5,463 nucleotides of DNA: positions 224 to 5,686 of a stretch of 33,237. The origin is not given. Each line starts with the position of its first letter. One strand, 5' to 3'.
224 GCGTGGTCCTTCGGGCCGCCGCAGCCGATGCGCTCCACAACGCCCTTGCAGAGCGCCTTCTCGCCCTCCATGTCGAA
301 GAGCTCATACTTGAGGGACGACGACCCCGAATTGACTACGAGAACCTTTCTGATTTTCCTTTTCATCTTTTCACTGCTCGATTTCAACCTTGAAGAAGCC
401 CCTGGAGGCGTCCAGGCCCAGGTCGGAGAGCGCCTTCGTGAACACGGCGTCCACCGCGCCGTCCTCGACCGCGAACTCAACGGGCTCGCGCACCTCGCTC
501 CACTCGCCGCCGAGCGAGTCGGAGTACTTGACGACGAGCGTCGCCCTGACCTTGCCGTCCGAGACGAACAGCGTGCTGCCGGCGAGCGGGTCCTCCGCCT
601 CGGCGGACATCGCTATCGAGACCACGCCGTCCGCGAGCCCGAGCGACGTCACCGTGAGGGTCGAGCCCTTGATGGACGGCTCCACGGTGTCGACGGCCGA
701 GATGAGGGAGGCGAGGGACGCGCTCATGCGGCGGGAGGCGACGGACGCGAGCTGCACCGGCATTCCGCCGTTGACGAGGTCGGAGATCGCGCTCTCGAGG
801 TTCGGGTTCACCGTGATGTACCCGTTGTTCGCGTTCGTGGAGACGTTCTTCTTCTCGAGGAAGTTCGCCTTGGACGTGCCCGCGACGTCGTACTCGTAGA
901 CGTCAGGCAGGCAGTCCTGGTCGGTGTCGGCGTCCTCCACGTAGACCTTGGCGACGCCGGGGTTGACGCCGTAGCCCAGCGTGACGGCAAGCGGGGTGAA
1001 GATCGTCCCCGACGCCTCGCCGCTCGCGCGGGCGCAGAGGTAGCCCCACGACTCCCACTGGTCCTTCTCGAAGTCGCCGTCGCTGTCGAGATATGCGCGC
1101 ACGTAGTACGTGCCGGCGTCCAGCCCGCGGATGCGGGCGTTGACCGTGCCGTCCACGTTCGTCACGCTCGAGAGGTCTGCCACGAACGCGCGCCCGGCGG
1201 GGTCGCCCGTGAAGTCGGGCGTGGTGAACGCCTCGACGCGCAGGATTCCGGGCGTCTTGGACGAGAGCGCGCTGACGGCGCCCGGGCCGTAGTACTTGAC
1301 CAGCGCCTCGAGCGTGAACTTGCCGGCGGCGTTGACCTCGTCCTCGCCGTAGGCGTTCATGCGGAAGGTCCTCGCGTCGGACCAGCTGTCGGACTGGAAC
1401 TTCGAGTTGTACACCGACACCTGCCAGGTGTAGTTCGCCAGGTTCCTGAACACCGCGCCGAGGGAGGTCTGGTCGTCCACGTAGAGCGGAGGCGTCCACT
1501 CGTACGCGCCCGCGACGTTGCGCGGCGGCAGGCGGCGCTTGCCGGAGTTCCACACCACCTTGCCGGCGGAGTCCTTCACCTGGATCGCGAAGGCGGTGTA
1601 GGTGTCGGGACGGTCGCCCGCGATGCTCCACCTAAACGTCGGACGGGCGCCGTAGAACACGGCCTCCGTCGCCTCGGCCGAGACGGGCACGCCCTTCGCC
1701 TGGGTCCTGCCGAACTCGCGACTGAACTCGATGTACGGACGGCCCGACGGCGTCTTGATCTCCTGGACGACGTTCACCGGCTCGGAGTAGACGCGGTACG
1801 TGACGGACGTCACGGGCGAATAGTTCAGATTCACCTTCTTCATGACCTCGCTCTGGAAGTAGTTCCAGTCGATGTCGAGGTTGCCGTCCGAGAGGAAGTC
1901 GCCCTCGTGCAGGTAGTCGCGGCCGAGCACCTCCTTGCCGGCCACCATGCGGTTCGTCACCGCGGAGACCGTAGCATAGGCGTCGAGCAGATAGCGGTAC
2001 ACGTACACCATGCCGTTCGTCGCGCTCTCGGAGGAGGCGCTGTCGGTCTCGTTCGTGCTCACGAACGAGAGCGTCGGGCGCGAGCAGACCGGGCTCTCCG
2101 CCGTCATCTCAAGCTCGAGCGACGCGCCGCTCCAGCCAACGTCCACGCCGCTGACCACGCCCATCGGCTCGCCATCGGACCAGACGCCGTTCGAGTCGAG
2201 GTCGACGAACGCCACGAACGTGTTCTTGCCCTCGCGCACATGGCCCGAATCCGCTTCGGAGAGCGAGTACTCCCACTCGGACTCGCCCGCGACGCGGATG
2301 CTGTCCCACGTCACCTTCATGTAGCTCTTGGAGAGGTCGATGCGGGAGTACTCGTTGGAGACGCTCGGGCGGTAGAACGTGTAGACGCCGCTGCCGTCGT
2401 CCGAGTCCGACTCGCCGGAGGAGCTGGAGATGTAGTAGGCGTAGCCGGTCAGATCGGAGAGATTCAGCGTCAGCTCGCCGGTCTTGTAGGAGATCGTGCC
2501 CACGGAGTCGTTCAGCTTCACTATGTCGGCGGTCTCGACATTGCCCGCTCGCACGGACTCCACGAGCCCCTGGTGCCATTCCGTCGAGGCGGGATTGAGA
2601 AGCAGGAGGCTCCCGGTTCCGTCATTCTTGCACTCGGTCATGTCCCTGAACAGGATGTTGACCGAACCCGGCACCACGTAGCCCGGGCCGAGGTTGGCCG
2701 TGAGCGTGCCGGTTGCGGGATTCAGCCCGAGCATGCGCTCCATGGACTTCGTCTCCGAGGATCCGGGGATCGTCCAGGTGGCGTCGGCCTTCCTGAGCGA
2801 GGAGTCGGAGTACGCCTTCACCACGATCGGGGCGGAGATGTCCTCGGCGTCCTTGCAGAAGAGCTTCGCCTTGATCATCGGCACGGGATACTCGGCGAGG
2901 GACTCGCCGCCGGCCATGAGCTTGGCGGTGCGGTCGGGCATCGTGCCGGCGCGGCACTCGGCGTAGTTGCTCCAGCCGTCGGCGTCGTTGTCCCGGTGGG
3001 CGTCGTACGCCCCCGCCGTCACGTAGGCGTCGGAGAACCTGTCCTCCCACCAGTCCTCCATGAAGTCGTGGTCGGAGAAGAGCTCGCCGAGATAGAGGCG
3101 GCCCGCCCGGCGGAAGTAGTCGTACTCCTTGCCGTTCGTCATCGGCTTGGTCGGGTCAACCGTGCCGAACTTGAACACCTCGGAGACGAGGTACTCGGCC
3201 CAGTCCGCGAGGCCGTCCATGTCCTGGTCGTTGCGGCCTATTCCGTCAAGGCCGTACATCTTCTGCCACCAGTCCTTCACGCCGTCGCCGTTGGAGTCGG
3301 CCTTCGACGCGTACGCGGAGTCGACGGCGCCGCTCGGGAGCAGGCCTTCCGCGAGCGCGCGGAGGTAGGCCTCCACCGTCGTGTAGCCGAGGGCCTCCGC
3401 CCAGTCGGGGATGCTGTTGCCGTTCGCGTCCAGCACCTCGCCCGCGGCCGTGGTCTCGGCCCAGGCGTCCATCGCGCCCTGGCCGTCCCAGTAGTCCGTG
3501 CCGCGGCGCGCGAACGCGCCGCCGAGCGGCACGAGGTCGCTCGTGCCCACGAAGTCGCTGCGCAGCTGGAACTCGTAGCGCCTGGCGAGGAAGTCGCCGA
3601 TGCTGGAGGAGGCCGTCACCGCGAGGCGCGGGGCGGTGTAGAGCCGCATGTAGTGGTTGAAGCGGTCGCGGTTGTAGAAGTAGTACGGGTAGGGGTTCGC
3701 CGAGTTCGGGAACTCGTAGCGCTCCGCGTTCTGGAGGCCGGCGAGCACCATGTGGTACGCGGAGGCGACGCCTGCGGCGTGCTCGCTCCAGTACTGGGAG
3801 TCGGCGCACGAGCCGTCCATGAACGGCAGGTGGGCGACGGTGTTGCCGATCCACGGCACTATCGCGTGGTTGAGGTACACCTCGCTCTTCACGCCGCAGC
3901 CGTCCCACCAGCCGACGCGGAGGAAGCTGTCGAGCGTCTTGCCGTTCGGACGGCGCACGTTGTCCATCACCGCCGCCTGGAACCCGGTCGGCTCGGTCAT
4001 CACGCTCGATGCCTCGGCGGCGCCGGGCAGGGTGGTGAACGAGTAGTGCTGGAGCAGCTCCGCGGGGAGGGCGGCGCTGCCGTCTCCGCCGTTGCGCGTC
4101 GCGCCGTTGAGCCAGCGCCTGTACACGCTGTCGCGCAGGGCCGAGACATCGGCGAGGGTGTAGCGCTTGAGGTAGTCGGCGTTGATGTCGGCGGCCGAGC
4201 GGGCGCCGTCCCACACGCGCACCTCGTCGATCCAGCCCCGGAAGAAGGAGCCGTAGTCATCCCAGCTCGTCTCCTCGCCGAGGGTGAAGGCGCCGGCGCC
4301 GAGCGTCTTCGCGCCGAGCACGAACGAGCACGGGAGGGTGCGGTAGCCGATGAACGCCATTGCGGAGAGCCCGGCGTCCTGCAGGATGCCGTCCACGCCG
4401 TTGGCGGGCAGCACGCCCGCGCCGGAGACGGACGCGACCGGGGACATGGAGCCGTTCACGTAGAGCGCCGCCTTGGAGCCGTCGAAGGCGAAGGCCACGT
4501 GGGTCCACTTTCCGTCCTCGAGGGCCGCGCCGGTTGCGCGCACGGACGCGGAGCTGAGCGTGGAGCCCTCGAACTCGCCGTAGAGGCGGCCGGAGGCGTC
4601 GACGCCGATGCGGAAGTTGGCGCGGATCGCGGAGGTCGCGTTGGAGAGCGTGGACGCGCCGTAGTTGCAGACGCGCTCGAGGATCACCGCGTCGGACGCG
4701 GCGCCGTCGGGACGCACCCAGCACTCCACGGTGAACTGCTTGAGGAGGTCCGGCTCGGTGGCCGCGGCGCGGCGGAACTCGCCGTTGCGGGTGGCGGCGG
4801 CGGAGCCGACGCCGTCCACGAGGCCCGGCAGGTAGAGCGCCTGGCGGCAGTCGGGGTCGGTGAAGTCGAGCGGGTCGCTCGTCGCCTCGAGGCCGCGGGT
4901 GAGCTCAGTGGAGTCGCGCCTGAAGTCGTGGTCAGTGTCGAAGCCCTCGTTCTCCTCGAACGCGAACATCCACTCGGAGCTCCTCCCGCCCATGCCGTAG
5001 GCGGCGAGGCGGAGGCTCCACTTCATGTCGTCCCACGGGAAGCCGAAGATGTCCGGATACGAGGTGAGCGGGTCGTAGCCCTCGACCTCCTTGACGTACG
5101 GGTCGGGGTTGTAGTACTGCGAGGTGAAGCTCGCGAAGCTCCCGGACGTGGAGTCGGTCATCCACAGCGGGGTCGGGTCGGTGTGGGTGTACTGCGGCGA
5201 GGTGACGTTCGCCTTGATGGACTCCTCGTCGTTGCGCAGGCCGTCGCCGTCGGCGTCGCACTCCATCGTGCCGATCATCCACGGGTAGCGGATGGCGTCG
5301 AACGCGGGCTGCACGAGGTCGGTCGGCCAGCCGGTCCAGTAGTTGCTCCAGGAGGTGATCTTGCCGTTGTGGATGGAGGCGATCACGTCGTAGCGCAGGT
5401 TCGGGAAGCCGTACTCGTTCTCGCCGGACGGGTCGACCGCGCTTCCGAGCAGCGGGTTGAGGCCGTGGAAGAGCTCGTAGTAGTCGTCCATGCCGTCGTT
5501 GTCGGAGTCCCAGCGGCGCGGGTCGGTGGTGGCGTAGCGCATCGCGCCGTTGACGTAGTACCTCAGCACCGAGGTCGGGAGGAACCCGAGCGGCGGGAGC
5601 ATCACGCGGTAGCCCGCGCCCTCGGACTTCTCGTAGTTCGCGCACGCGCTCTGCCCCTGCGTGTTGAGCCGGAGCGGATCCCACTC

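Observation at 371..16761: Start/stop-overlapped operon: secreted C10 cysteine protease, small lipoprotein and 4,221-aa giant calcium-binding surface protein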

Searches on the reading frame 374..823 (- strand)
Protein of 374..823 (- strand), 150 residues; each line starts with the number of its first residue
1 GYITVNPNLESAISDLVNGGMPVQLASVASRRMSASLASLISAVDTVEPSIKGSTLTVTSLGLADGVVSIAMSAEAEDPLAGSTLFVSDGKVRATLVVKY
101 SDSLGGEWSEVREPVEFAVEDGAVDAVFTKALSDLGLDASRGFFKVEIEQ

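Call 35: find_homologous_proteins(query=window:374-823:-, max_evalue=0.01)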
Query window:374-823:- (150 aa): 1 proteins with E <= 0.01 among 115 candidates.
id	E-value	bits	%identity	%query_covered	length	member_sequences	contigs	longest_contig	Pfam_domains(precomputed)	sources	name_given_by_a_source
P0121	1.5e-53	198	65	100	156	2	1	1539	-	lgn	-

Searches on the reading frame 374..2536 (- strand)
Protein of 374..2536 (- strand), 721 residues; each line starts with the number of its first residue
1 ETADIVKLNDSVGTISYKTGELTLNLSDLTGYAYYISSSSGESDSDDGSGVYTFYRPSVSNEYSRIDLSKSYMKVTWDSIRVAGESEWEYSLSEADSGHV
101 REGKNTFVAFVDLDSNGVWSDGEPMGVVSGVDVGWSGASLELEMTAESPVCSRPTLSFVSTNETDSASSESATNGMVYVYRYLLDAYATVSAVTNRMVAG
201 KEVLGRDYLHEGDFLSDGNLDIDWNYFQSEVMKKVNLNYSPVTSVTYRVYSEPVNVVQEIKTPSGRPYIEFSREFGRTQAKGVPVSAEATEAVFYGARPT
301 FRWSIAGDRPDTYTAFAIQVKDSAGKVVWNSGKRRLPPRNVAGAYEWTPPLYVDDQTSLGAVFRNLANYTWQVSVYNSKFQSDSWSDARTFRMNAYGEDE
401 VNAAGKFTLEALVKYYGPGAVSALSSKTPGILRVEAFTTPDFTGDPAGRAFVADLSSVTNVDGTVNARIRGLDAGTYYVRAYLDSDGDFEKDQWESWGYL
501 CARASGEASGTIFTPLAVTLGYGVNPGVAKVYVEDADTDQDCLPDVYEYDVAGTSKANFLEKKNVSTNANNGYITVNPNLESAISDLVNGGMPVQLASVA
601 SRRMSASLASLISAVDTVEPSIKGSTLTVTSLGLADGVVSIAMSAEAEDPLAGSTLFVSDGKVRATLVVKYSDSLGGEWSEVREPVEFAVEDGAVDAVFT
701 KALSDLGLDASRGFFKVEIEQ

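Call 26: search_protein_families(library=pfam, proteins=[window:374-2536:-], max_evalue=0.5)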
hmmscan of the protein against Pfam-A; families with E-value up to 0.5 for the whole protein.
window:374-2536:- (721 aa): 4 families
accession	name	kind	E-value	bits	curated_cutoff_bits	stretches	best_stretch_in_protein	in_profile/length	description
PF25788.1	Ig_Rha78A_N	-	1.1e-06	29.3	27.4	1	295-393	16-101/105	Rha78A-like, N-terminal immunoglobulin domain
PF20009.4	GEVED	-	0.017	16.4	24.4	0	478-524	1-48/78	GEVED domain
PF09912.14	DUF2141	-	0.079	13.3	24.4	1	430-492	11-71/112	Uncharacterized protein conserved in bacteria (DUF2141)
PF02369.22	Big_1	-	0.12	12.9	34.9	1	448-484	45-81/93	Bacterial Ig-like domain (group 1)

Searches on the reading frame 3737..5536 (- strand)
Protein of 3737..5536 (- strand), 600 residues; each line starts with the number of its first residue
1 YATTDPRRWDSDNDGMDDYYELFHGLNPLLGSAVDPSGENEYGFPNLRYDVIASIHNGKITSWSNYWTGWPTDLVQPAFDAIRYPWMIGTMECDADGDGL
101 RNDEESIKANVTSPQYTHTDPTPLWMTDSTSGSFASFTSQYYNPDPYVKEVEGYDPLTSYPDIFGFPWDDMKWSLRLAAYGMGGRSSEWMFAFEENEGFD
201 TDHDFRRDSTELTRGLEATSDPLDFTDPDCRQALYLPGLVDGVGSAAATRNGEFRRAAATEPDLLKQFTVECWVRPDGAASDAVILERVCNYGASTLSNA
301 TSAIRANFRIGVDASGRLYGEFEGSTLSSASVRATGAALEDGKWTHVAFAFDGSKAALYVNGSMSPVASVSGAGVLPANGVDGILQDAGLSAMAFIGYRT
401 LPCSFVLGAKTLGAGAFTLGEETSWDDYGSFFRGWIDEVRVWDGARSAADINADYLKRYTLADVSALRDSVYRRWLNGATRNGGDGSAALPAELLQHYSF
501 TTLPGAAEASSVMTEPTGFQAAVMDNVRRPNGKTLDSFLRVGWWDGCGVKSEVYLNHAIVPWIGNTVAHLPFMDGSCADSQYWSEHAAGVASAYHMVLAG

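Call 26: search_protein_families(library=pfam, proteins=[window:3737-5536:-], max_evalue=0.5)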
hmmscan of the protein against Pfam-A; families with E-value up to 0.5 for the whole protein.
window:3737-5536:- (600 aa): 4 families
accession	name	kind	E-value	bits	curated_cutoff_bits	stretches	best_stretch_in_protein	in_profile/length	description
PF13385.13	Laminin_G_3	-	9.5e-24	84.7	27.6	2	264-375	14-111/151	Concanavalin A-like lectin/glucanases superfamily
PF02210.31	Laminin_G_2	-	0.038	14.9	22.9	1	329-368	40-79/126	Laminin G domain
PF18884.5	TSP3_bac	-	0.052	13.8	25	1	10-29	1-20/22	Bacterial TSP3 repeat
PF00054.30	Laminin_G_1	-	0.099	13.3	24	1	329-375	41-87/131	Laminin G domain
